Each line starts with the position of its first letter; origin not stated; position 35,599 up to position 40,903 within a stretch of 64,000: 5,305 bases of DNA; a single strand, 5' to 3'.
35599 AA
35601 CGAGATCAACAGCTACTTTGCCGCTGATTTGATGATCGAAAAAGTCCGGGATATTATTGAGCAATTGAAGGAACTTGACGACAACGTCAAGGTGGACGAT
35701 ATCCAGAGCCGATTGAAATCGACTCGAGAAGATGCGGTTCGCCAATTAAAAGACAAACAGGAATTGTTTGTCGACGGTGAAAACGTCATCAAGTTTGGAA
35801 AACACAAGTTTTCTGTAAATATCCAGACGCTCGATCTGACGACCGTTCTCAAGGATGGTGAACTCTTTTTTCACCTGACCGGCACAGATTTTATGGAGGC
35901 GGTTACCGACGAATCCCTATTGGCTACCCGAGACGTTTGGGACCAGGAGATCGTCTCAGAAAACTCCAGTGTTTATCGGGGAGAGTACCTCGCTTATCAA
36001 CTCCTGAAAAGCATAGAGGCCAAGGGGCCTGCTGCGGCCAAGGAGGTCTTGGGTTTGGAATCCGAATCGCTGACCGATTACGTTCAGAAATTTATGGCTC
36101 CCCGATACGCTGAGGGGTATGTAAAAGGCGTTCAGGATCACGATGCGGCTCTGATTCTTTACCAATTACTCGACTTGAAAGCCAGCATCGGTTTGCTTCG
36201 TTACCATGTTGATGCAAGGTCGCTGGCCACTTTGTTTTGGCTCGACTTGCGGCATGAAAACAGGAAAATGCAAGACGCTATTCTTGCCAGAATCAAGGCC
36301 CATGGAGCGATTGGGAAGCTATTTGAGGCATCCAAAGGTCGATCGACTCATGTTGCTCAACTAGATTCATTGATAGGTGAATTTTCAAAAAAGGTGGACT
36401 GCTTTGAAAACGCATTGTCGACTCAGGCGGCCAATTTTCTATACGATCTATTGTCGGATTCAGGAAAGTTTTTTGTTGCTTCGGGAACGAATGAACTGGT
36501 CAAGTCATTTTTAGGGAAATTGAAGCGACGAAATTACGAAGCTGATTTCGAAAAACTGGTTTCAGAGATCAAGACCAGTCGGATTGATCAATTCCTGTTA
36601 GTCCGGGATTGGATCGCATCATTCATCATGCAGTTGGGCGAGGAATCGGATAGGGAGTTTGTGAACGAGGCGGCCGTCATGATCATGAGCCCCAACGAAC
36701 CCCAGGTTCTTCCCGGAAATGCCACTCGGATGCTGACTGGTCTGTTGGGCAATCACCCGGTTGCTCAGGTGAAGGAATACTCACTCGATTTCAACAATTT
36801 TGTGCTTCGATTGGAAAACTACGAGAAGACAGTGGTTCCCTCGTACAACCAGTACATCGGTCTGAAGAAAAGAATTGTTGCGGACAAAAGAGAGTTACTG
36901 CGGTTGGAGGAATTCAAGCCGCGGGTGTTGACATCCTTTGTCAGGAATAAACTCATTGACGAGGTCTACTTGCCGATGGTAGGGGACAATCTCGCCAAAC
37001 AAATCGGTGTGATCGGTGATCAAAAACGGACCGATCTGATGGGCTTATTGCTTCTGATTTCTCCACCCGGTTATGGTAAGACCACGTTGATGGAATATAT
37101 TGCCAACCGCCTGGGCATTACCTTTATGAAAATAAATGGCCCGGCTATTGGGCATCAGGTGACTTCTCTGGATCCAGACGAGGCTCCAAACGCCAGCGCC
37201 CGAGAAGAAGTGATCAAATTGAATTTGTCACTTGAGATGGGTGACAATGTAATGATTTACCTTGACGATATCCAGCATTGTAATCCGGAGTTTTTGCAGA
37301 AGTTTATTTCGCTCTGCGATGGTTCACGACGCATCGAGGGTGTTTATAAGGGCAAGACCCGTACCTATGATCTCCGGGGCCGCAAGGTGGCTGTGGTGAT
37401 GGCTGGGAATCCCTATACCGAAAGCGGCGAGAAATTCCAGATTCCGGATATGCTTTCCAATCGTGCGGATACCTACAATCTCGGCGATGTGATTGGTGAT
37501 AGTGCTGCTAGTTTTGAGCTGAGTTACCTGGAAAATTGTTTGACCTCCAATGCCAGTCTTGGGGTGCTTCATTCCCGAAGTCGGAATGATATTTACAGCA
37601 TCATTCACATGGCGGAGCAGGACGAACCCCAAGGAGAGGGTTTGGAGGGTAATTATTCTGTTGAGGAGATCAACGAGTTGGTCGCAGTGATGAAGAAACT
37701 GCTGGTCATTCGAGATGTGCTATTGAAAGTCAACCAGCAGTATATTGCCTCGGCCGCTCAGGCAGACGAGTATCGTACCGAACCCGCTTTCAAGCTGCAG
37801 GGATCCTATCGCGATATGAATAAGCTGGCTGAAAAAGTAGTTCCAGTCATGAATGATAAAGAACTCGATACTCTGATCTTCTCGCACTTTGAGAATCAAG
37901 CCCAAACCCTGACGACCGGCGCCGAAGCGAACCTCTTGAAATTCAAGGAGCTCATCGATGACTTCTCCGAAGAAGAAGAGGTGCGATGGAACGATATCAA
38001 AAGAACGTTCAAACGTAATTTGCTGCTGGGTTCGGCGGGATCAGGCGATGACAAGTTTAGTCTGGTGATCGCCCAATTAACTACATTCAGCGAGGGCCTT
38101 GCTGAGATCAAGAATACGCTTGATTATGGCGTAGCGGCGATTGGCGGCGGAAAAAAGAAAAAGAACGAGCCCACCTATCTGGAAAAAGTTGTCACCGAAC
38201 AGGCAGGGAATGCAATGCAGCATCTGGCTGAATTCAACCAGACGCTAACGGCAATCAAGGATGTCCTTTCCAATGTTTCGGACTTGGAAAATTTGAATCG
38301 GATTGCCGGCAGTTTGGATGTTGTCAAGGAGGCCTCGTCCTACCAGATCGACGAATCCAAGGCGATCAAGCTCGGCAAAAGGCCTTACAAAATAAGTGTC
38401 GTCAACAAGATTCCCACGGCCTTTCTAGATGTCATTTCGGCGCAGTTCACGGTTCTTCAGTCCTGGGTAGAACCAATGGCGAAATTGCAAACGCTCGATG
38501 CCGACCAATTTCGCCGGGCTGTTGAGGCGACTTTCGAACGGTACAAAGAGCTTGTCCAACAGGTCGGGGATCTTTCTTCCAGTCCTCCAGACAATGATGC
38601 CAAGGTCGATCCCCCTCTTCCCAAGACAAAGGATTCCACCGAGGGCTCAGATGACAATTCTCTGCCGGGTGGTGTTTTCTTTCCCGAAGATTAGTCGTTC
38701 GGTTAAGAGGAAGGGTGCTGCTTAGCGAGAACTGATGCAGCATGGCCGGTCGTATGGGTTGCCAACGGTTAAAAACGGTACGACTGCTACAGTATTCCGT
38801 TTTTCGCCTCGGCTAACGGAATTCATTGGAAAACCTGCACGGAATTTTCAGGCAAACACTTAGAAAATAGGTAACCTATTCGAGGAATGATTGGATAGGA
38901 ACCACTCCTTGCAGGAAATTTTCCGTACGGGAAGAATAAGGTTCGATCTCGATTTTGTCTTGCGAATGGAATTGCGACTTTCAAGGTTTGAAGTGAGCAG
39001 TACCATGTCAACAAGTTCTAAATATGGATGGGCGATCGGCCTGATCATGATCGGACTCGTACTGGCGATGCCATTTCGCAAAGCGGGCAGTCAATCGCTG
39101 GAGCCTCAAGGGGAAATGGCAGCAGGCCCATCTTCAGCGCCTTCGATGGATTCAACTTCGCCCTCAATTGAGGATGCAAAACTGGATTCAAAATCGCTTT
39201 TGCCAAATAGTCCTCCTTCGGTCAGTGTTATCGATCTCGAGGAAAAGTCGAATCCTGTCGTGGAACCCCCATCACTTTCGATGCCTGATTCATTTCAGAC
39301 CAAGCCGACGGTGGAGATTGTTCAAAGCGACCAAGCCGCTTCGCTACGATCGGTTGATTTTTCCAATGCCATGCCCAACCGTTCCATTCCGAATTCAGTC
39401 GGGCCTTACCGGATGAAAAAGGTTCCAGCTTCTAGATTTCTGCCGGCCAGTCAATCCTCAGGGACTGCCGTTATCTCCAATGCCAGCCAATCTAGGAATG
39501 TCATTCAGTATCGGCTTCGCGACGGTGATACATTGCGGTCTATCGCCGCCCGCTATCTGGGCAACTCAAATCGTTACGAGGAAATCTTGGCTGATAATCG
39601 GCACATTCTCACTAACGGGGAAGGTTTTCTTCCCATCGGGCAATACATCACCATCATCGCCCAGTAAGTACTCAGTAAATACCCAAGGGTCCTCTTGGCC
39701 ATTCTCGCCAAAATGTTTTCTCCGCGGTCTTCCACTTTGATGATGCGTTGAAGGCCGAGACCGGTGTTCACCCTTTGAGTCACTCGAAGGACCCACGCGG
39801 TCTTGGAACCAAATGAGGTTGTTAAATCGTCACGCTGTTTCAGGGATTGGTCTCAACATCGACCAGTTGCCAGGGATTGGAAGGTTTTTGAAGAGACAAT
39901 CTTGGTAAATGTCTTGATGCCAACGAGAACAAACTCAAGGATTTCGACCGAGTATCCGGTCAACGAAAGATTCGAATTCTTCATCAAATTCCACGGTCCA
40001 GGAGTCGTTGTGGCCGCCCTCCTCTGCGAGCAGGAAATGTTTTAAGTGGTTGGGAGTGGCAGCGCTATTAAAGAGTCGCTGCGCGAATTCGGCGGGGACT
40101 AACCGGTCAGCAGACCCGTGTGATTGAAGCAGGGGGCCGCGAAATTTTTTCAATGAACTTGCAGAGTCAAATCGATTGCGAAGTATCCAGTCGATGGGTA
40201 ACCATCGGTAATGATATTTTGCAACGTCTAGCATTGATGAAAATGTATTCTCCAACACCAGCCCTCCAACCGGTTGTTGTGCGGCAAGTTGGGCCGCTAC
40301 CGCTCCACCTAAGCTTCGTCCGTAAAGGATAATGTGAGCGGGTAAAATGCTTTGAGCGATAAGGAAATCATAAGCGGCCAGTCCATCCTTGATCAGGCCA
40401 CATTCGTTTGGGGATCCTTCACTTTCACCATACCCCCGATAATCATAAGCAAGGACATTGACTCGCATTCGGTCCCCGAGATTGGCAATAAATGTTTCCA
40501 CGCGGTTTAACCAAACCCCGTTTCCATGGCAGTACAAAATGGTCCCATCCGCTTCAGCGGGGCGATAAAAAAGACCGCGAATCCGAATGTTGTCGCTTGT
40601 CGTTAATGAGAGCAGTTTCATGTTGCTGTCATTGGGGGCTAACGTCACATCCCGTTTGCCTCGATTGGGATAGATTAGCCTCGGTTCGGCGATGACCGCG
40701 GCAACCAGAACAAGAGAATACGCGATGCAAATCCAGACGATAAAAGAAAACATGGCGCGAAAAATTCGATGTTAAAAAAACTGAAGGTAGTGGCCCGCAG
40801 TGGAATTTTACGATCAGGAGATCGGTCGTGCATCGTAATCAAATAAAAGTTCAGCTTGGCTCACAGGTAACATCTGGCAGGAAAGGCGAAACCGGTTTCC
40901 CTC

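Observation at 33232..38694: Domain architecture of the 1820-aa protein: beta-rich N-domain, ~800-aa helical region, MoxR-like AAA_5 core, helical/acidic C-terminus; no vWA partner domain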

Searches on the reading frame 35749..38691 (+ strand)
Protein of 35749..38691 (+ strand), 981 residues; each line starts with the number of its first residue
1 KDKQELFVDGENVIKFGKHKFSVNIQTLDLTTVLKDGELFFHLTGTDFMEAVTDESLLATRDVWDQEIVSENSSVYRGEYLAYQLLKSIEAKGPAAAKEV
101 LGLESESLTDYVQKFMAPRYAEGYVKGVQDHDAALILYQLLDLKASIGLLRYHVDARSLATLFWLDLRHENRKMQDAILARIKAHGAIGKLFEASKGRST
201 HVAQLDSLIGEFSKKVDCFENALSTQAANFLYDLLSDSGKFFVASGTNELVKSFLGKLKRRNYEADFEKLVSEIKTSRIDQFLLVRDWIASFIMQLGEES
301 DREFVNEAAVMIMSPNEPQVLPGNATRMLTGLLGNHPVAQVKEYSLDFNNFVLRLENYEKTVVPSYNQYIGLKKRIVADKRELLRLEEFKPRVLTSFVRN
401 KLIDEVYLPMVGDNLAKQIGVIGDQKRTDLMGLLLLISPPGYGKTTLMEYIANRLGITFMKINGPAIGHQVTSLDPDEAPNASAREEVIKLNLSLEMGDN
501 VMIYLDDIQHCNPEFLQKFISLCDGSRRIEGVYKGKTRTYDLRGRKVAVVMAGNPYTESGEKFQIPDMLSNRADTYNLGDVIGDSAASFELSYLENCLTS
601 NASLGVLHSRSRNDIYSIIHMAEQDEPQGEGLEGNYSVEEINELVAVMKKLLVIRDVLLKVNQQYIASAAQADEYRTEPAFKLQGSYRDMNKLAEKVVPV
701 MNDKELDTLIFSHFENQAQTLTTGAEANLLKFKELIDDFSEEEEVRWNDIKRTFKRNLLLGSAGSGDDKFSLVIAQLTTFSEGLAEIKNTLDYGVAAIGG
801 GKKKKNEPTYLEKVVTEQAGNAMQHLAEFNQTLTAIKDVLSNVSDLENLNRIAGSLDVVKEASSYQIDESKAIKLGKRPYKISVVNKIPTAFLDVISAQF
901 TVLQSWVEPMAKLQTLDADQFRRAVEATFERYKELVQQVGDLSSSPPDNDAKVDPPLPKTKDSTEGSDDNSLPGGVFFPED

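Call 53: predict_structure(alignment_id=A3)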
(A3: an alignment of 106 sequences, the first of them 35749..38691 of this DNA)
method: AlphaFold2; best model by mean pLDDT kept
length: 981 residues; sequences in the alignment: 106
mean_pLDDT: 80.5   pTM: 0.65
mean pLDDT of the five models: 80.5, 79.7, 79.4, 78.2, 76.5
residues with pLDDT >= 90: 495; 70-90: 206; 50-70: 172; < 50: 108
segments of 3 or more residues with pLDDT < 50: 1-6, 558-560, 800-806, 843-888, 909-916, 943-954, 956-981
pLDDT, mean of each block of 10 residues (from residue 1): 50 85 87 95 92 96 94 94 95 93 96 85 74 96 95 96 96 97 92 85 97 95 95 92 95 97 96 92 97 95 97 93 92 89 89 95 96 96 90 62 84 89 67 75 83 90 93 95 95 91 92 90 85 94 90 65 63 69 77 87 84 89 82 90 94 94 85 84 89 95 96 94 91 94 93 86 60 65 67 61 51 61 58 57 45 41 42 45 44 60 54 51 64 61 44 38 34 34 35
secondary structure, 60 per line:
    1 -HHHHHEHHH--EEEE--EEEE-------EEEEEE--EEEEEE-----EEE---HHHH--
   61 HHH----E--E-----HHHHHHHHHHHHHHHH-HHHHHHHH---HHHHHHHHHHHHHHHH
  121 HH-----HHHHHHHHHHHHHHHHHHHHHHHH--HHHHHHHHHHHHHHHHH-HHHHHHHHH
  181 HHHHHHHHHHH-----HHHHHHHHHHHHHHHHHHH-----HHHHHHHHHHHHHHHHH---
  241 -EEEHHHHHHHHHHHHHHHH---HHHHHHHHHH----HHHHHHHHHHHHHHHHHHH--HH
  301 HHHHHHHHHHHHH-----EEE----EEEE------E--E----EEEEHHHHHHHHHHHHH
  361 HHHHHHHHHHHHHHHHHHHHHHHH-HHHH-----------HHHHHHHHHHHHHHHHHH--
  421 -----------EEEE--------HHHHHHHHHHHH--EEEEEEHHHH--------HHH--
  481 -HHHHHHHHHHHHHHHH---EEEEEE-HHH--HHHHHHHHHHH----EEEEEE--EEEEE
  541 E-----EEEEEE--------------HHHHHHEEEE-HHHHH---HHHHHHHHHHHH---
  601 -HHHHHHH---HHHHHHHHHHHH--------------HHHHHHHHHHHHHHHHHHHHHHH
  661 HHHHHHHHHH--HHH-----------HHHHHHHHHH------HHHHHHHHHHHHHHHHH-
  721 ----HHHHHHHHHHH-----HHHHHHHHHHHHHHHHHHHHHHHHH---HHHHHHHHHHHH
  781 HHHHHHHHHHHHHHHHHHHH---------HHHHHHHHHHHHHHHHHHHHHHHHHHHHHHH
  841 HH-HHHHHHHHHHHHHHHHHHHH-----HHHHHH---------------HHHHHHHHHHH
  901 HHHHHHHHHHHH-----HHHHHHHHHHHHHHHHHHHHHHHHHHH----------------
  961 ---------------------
elements in order (helices of 4 or more, strands of 3 or more residues): H2-6 E13-16 E19-22 E30-35 E38-43 E49-51 H55-58 H77-92 H94-101 H105-122 H128-151 H154-170 H172-191 H197-215 H221-237 E242-244 H245-260 H264-273 H278-296 H299-313 E319-321 E326-329 E344-347 H348-384 H386-389 H401-418 E432-435 H444-455 E458-463 H464-467 H482-497 E501-506 H513-523 E528-533 E536-541 E547-552 H567-572 E573-576 H578-582 H586-597 H602-608 H612-623 H638-670 H687-696 H703-719 H725-735 H741-765 H769-800 H810-842 H844-863 H869-874 H890-912 H918-944

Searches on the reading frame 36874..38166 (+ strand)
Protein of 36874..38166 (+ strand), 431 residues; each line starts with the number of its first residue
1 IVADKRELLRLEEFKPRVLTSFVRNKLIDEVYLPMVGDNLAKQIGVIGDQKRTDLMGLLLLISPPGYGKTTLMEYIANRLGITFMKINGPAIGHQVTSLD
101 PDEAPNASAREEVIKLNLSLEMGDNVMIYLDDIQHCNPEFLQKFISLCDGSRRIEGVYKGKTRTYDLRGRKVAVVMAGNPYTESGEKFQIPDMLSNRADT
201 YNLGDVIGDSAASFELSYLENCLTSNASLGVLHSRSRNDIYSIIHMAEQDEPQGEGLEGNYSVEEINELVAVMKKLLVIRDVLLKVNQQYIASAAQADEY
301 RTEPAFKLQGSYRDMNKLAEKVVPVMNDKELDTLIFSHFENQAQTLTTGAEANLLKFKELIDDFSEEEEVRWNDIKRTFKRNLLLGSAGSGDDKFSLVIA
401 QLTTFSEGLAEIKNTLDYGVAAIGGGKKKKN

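Call 52: search_solved_structures(query=A4, max_evalue=0.01, show_alignments=2)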
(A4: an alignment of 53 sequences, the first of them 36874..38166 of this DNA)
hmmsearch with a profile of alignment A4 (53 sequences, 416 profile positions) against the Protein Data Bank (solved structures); distinct sequences matched with E-value up to 0.01: 91 (the best 60 are shown).
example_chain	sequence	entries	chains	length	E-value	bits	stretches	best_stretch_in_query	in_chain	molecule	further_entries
7wub_C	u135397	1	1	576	2.3e-06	29.6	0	59-97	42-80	Transitional endoplasmic reticulum ATPase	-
7wub_D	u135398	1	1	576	2.3e-06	29.6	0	59-97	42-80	Transitional endoplasmic reticulum ATPase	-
6mck_A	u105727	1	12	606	2.7e-06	29.4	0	59-97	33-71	Transitional endoplasmic reticulum ATPase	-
7rlj_A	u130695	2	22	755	4.5e-06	28.7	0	59-97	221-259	Transitional endoplasmic reticulum ATPase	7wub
8yka_A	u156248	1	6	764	4.6e-06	28.7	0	59-97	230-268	Transitional endoplasmic reticulum ATPase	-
5c18_A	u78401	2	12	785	4.9e-06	28.6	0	59-97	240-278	Transitional endoplasmic reticulum ATPase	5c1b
7y4w_A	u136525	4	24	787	5e-06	28.6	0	59-97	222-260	Transitional endoplasmic reticulum ATPase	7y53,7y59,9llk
7lmy_A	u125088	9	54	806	5.1e-06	28.5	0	59-97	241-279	Transitional endoplasmic reticulum ATPase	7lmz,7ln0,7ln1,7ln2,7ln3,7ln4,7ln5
7rlb_A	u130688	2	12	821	5.3e-06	28.5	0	59-97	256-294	Transitional endoplasmic reticulum ATPase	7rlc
7rlh_A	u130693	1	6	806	5.5e-06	28.4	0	59-97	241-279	Transitional endoplasmic reticulum ATPase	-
5c19_A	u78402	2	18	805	5.5e-06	28.4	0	59-97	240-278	Transitional endoplasmic reticulum ATPase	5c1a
10qq_A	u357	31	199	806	5.5e-06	28.4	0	59-97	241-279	Transitional endoplasmic reticulum ATPase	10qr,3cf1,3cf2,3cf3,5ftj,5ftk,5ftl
7l5w_A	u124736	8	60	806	5.5e-06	28.4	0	59-97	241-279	Transitional endoplasmic reticulum ATPase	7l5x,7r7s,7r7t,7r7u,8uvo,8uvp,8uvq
9yrc_A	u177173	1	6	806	5.5e-06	28.4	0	59-97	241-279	Transitional endoplasmic reticulum ATPase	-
7k57_A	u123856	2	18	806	5.5e-06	28.4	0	59-97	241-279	Transitional endoplasmic reticulum ATPase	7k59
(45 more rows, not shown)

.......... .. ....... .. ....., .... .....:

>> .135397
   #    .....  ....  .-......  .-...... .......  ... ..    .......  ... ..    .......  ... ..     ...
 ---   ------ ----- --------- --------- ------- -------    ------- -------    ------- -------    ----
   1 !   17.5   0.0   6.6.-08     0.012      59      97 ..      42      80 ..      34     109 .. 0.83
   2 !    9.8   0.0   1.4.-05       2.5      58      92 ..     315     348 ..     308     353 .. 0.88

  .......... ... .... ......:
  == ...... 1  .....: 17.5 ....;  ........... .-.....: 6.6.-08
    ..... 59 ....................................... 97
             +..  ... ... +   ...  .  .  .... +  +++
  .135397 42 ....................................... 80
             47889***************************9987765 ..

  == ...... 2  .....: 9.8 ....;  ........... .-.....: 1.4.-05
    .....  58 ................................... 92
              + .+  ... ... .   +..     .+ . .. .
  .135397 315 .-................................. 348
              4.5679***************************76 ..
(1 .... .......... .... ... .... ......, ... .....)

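Call 60: search_protein_families(library=pfam, alignment_id=A4, max_evalue=0.01)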
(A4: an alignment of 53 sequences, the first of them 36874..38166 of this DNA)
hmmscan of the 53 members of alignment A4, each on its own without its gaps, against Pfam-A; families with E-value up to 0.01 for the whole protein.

A. member 1, window:36874-38166:+ (431 aa): 4 families
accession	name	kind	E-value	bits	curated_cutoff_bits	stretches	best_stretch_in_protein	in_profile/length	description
PF00004.35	AAA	-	1.8e-07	32.1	21.2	1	59-106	1-38/131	ATPase family associated with various cellular activities (AAA)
PF05496.18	RuvB_N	-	1.8e-06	28.3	27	1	44-95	21-72/159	Holliday junction DNA helicase RuvB P-loop domain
PF07728.20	AAA_5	-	4.6e-06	27.1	22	1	59-184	2-127/139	AAA domain (dynein-related subfamily)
PF13401.12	AAA_22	-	0.00014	22.7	27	1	57-149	6-109/130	AAA domain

B. families by the number of members that match (of 53 scanned): 11 families
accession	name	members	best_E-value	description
PF00004.35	AAA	53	1.2e-09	ATPase family associated with various cellular activities (AAA)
PF07728.20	AAA_5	53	7.8e-09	AAA domain (dynein-related subfamily)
PF13401.12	AAA_22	53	2.3e-07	AAA domain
PF05496.18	RuvB_N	53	1.8e-06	Holliday junction DNA helicase RuvB P-loop domain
PF13191.12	AAA_16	33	0.00052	AAA ATPase domain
PF13173.12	AAA_14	6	0.003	AAA domain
PF25199.1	nSTAND_NTPase5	2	0.0014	Novel STAND NTPase 5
PF24918.1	NET2A_C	2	0.0072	NET2A, C-terminal domain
PF21934.1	Yop-YscD_ppl_3rd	1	0.0056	YscD/CdsD-like Bon-like domain 3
PF24373.1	DUF7529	1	0.0075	Family of unknown function (DUF7529)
PF20720.3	nSTAND3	1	0.0076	Novel STAND NTPase 3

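Call 106: search_dna_similar(query=window:36874-38166:+, collection=phages, mode=protein, max_rows=8, max_evalue=1e-8)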
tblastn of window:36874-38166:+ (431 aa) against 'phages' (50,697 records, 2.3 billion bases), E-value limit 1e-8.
No match.

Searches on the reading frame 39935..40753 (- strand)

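Call 5: search_protein_families(library=pfam, proteins=[window:39935-40753:-], max_evalue=0.01)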
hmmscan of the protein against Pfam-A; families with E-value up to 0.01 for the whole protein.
window:39935-40753:- (272 aa): 8 families
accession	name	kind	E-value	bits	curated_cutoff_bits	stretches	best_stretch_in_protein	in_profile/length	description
PF12146.15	Hydrolase_4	-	1.8e-14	54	27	1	67-171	2-110/239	Serine aminopeptidase, S33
PF00561.26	Abhydrolase_1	-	2.1e-13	51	25.8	1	71-240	2-178/245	alpha/beta hydrolase fold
PF12697.13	Abhydrolase_6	-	1.5e-11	45.8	26.3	1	72-174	1-97/217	Alpha/beta hydrolase family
PF05677.18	DUF818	-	0.00013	21.5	20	1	65-160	133-236/365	Chlamydia CHLPS protein (DUF818)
PF07859.19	Abhydrolase_3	-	0.0002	21.6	25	1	72-159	1-91/210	alpha/beta hydrolase fold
PF00326.27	Peptidase_S9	-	0.001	19.1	22.6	1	121-266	45-208/213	Prolyl oligopeptidase family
PF02230.22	Abhydrolase_2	-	0.0032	17.8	23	0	192-236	143-187/217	Phospholipase/Carboxylesterase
PF02129.25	Peptidase_S15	-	0.006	16.7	23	0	100-181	54-137/262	X-Pro dipeptidyl-peptidase (S15 family)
